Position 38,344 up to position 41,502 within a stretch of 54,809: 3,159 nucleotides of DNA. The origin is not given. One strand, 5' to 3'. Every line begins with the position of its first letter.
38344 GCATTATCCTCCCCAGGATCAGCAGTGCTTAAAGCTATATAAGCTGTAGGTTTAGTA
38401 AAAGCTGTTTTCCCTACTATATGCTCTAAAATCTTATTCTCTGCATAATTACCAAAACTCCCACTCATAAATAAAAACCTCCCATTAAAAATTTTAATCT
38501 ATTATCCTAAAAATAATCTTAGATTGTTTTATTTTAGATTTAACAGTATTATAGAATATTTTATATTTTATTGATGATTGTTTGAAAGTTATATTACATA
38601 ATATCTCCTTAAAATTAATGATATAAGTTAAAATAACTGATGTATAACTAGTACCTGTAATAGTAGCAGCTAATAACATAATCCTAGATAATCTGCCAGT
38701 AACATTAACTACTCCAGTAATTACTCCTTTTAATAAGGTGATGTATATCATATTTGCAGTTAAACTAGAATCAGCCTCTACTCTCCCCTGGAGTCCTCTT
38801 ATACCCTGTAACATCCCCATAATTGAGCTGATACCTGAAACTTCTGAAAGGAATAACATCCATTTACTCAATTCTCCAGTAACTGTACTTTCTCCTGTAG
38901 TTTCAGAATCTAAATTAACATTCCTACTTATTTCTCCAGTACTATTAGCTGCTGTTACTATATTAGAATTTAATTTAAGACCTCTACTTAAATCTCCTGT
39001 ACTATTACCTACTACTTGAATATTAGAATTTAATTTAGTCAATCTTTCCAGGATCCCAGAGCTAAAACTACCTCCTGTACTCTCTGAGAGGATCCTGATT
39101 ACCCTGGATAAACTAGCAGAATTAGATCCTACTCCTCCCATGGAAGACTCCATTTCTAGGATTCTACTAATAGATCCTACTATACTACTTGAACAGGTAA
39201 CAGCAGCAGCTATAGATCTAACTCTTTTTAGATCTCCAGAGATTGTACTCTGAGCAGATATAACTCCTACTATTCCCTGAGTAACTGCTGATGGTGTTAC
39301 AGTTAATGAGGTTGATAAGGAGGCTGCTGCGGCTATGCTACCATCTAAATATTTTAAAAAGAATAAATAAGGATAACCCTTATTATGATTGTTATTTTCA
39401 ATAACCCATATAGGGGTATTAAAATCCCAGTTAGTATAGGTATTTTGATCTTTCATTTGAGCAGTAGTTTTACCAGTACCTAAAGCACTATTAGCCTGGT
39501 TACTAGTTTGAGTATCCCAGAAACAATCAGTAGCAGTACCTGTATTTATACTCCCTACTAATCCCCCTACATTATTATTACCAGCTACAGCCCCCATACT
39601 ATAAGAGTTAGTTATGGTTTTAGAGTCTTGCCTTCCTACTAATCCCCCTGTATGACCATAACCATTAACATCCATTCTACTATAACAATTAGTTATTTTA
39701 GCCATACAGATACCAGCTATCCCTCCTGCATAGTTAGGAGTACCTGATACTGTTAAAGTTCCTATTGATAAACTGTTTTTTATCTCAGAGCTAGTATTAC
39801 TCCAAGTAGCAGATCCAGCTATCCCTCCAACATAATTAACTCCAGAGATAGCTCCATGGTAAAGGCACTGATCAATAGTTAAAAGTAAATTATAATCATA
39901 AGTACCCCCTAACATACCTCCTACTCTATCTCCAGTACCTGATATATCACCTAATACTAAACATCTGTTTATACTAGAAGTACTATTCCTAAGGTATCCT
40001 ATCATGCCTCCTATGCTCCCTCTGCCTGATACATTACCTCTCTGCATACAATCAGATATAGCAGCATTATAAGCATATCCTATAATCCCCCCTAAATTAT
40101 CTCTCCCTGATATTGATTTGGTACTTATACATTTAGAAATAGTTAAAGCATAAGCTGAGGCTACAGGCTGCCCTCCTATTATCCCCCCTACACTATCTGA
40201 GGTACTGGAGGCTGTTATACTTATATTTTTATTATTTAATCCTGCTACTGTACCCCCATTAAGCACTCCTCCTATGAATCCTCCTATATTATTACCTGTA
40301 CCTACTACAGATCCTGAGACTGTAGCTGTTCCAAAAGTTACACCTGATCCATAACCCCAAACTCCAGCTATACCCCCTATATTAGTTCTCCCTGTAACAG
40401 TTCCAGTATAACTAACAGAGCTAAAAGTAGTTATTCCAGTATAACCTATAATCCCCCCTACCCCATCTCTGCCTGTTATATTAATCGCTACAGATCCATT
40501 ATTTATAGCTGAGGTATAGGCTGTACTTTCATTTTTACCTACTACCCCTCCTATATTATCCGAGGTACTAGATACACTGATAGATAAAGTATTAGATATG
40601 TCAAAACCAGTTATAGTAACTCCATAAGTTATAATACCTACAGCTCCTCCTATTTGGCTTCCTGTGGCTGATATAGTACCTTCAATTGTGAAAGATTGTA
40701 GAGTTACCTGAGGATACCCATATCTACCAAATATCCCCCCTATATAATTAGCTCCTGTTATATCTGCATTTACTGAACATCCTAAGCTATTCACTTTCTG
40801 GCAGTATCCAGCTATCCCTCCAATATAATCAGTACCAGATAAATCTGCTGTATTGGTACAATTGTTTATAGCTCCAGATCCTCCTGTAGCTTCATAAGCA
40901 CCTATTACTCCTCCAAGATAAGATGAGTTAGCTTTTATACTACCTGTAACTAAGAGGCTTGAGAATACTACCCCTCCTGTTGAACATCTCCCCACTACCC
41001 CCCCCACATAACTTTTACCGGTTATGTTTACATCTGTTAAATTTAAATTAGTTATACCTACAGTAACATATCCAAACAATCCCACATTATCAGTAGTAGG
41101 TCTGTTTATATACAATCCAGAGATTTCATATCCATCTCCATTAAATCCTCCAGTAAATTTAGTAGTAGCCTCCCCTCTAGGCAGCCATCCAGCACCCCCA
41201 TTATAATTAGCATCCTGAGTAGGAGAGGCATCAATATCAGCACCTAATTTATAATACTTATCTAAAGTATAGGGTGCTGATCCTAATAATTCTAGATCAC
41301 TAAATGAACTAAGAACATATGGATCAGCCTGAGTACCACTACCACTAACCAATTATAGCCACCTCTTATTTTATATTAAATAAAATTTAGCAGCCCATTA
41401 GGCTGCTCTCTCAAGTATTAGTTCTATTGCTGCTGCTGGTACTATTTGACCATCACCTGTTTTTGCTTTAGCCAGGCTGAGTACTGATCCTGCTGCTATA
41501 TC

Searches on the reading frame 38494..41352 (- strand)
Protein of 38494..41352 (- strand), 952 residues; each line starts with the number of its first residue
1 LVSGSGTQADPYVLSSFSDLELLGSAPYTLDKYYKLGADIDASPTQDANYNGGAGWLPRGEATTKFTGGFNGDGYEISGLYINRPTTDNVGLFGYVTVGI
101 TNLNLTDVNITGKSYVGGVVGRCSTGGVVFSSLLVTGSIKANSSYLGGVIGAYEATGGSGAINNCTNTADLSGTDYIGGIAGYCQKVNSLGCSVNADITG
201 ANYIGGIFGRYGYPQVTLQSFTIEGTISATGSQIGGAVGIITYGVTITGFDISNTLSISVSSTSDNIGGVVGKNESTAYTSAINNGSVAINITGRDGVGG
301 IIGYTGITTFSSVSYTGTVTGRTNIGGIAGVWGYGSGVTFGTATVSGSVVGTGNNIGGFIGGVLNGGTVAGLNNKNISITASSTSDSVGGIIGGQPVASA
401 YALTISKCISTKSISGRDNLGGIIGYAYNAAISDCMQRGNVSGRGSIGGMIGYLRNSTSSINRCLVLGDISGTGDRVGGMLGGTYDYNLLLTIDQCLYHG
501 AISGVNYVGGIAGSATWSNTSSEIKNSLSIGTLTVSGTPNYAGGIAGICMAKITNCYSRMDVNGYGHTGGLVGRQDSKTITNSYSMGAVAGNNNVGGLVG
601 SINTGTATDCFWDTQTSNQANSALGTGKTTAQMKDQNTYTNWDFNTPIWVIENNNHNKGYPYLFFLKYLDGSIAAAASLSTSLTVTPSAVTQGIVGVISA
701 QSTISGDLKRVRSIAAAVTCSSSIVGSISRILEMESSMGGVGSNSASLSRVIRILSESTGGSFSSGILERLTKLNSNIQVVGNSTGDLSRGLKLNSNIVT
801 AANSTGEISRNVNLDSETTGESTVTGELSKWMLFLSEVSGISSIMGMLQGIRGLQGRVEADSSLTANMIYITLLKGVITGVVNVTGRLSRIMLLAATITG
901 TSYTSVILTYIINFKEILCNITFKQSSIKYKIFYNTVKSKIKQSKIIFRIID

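Call 75: search_protein_families(library=pfam, proteins=[window:38494-41352:-], max_evalue=0.01)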
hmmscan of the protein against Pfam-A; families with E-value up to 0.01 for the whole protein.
window:38494-41352:- (952 aa): 1 family
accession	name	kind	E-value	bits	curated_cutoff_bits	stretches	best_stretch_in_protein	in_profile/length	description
PF07581.17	Glug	-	0.0067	17.2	20.5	0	419-436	4-22/28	The GLUG motif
